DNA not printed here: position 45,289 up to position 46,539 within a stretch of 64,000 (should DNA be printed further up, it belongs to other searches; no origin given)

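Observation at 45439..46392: Poxvirus/NCLDV-type VP39 cap 2'-O-methyltransferase encoded as an intronless gene in an amoebozoan-like genome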

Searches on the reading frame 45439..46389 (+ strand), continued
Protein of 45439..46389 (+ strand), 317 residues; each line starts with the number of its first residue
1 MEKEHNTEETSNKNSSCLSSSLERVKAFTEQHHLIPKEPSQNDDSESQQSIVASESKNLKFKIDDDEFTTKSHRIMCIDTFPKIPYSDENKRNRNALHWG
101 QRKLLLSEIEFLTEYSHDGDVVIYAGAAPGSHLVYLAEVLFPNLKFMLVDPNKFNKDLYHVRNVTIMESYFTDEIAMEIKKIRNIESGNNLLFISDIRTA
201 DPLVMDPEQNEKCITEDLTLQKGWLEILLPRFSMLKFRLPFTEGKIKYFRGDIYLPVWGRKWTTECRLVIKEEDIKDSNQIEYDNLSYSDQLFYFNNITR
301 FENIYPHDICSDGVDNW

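Call 13: find_encoding_contigs(protein=P0005, flank=10000, max_places=2)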
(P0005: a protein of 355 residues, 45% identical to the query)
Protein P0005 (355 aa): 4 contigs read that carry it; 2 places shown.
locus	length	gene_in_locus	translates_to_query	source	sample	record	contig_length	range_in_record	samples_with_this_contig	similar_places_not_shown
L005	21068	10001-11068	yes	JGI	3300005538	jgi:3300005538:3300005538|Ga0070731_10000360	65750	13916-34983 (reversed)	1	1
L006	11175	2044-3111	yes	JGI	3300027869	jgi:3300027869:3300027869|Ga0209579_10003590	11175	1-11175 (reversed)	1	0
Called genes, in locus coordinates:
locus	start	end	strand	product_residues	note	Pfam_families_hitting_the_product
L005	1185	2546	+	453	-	PF12171:zf-C2H2_jaz (weak), PF13392:HNH_3 (weak), PF00847:AP2 (faint), PF13392:HNH_3 (weak)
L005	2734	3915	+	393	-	PF05203:Hom_end_hint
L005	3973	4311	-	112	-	-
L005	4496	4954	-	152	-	PF12036:DUF3522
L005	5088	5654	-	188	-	-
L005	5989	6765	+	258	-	-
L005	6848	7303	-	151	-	-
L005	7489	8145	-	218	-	PF24308:DUF7487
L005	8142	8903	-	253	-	PF24308:DUF7487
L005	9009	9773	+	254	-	-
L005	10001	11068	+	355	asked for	PF01358:PARP_regulatory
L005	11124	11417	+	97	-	-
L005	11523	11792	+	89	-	-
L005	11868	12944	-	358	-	PF24240:DUF7448 (weak)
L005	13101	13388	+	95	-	PF18974:DUF5710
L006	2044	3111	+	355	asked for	PF01358:PARP_regulatory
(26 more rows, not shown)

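Call 14: find_related_loci(query=window:45439-46389:+, collection=viral_contigs, flank=10000)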
Query window:45439-46389:+ (317 aa) in viral_contigs; peptide patterns used: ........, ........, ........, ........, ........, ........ (x = any residue, [..] = any of these).
14 stretches matched a pattern, but none encodes a relative of the query by tblastn (E <= 1e-3).

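Call 17: list_cluster_members(proteins=[P0002, P0003, P0007, P0011, P0021, P0030, P0063, P0069, P0073, P0109])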
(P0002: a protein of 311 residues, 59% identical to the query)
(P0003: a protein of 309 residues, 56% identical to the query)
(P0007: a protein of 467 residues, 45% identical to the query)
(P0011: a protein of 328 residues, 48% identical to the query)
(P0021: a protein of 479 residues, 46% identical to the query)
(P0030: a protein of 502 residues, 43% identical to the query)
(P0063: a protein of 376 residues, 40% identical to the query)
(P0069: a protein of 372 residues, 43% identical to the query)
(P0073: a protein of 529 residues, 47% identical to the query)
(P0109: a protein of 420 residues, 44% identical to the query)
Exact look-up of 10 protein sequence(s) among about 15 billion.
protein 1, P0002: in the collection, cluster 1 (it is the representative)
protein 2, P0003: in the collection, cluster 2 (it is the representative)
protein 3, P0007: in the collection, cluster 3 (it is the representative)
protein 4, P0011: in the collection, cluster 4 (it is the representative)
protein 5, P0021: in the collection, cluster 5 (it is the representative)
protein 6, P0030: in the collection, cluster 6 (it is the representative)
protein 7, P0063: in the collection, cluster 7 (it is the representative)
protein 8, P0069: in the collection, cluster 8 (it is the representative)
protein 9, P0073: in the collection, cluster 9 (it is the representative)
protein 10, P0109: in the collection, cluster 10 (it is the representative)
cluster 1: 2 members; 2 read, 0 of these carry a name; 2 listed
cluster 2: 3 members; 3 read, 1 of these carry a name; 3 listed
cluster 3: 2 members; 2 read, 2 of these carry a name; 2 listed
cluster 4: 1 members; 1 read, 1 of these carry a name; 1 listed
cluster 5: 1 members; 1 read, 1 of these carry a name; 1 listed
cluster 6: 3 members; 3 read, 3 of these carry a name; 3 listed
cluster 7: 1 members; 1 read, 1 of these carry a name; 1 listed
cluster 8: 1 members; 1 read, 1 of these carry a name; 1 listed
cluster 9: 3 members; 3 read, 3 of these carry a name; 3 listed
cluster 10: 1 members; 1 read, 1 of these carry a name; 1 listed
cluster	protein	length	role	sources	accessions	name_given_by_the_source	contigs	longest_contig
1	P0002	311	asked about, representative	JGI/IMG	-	-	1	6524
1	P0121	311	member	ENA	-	-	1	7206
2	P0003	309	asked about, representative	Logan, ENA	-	-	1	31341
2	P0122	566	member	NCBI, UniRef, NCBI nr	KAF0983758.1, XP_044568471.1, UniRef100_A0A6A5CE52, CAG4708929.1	hypothetical protein FDP41_007673 [Naegleria fowleri] | Cap-specific mRNA (nucleoside-2'-O-)-methyltransferase n=1 Tax=Naegleria fowleri ... | uncharacterized protein FDP41_007673 [Naegleria fowleri]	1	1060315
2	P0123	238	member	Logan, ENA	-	-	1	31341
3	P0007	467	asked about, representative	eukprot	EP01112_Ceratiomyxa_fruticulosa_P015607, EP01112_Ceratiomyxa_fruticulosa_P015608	TRINITY_DN4603_c0_g3_i8.p1 TRINITY_DN4603_c0_g3~~TRINITY_DN4603_c0_g3_i8.p1 ORF ...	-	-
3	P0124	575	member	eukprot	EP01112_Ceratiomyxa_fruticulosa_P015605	TRINITY_DN4603_c0_g3_i6.p1 TRINITY_DN4603_c0_g3~~TRINITY_DN4603_c0_g3_i6.p1 ORF ...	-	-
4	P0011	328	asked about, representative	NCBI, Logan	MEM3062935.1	MAG: hypothetical protein QW303_05265 [Nitrososphaerota archaeon]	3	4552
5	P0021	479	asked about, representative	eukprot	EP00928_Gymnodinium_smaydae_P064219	TRINITY_DN47617_c0_g1_i1.p1 TRINITY_DN47617_c0_g1~~TRINITY_DN47617_c0_g1_i1.p1 ORF ...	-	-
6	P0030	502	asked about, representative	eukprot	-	TRINITY_DN48013_c0_g1_i1.p1 TRINITY_DN48013_c0_g1~~TRINITY_DN48013_c0_g1_i1.p1 ORF ...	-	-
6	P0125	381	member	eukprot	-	TRINITY_DN48013_c0_g1_i3.p1 TRINITY_DN48013_c0_g1~~TRINITY_DN48013_c0_g1_i3.p1 ORF ...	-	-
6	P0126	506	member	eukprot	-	TRINITY_DN48013_c0_g1_i2.p1 TRINITY_DN48013_c0_g1~~TRINITY_DN48013_c0_g1_i2.p1 ORF ...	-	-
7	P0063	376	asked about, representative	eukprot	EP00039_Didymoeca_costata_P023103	m.5971 g.5971 ORF g.5971 m.5971 type:complete len:377 (-) comp3455_c0_seq1:16-1146(-)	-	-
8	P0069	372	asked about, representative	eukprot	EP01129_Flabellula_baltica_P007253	TRINITY_DN279_c0_g1_i1.p1 TRINITY_DN279_c0_g1~~TRINITY_DN279_c0_g1_i1.p1 ORF ...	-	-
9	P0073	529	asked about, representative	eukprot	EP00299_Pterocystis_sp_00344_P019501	c9664_g1_i4.p1 GENE.c9664_g1_i4~~c9664_g1_i4.p1 ORF type:complete len:530 (+),score=66.61 ...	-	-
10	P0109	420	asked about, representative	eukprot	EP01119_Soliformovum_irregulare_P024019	TRINITY_DN8521_c0_g1_i2.p1 TRINITY_DN8521_c0_g1~~TRINITY_DN8521_c0_g1_i2.p1 ORF ...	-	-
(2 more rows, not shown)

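Call 25: find_related_loci(query=A1, collection=viral_contigs, flank=6000)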
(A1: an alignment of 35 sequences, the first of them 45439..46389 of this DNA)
Query A1 (317 aa) in viral_contigs; peptide patterns used: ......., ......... (x = any residue, [..] = any of these).
65 stretches matched a pattern; 54 encode a relative of the query (tblastn E <= 1e-3); 52 distinct loci.
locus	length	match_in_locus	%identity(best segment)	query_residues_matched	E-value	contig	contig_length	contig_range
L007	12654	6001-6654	47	76-302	4e-63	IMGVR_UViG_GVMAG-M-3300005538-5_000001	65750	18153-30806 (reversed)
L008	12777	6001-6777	43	57-316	4e-62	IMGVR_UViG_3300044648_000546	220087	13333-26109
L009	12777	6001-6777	43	57-316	5e-62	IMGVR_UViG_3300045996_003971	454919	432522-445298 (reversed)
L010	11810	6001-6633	45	94-316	7e-54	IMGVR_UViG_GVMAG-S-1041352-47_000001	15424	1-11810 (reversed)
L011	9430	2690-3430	40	58-316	2e-52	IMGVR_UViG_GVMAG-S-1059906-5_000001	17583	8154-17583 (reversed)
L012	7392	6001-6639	42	89-316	1e-51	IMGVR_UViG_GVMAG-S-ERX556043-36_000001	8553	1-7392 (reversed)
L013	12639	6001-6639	42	89-316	1e-51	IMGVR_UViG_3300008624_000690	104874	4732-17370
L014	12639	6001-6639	42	89-316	2e-51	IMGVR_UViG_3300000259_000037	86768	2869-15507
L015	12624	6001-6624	42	94-316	1e-50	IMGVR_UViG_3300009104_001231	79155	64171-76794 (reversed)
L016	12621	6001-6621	42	94-316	6e-50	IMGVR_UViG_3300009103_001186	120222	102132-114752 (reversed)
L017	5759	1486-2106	41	94-316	3e-49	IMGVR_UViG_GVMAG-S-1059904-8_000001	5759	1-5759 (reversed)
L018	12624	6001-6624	41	94-316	6e-49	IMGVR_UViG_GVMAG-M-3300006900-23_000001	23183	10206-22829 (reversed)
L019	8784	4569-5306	39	58-316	2e-48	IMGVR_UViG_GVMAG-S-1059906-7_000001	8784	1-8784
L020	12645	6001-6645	44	98-314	2e-47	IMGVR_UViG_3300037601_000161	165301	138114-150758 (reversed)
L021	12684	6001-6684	40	82-307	3e-45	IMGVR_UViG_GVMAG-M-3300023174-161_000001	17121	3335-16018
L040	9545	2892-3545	30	81-296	3e-25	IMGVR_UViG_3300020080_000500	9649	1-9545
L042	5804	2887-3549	31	100-312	4e-25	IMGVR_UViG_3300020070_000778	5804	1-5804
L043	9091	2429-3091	31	100-312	5e-25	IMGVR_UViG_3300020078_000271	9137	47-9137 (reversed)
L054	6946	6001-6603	30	79-300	6e-15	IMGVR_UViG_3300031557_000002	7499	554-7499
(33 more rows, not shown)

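Call 34: search_protein_families(library=pfam, proteins=[P0014, P0035, P0037, P0004], max_evalue=0.01)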
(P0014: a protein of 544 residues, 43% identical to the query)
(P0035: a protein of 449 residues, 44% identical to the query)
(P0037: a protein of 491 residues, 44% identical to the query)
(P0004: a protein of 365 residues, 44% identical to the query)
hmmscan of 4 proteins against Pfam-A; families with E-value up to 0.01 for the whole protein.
P0014 (544 aa): 1 family
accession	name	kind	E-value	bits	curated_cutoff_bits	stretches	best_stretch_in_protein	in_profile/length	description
PF01358.24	PARP_regulatory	-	2e-23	83.2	25.4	1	191-446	31-280/292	Poly A polymerase regulatory subunit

P0035 (449 aa): 1 family
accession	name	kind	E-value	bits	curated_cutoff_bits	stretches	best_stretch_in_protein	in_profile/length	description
PF01358.24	PARP_regulatory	-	4e-19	69.1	25.4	1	105-318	18-253/292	Poly A polymerase regulatory subunit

P0037 (491 aa): 1 family
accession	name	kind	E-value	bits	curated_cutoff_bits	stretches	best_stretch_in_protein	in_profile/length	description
PF01358.24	PARP_regulatory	-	2.5e-18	66.5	25.4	1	86-306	18-260/292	Poly A polymerase regulatory subunit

P0004 (365 aa): 1 family
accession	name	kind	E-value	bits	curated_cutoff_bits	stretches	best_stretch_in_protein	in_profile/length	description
PF01358.24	PARP_regulatory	-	7.7e-23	81.3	25.4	1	87-299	29-258/292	Poly A polymerase regulatory subunit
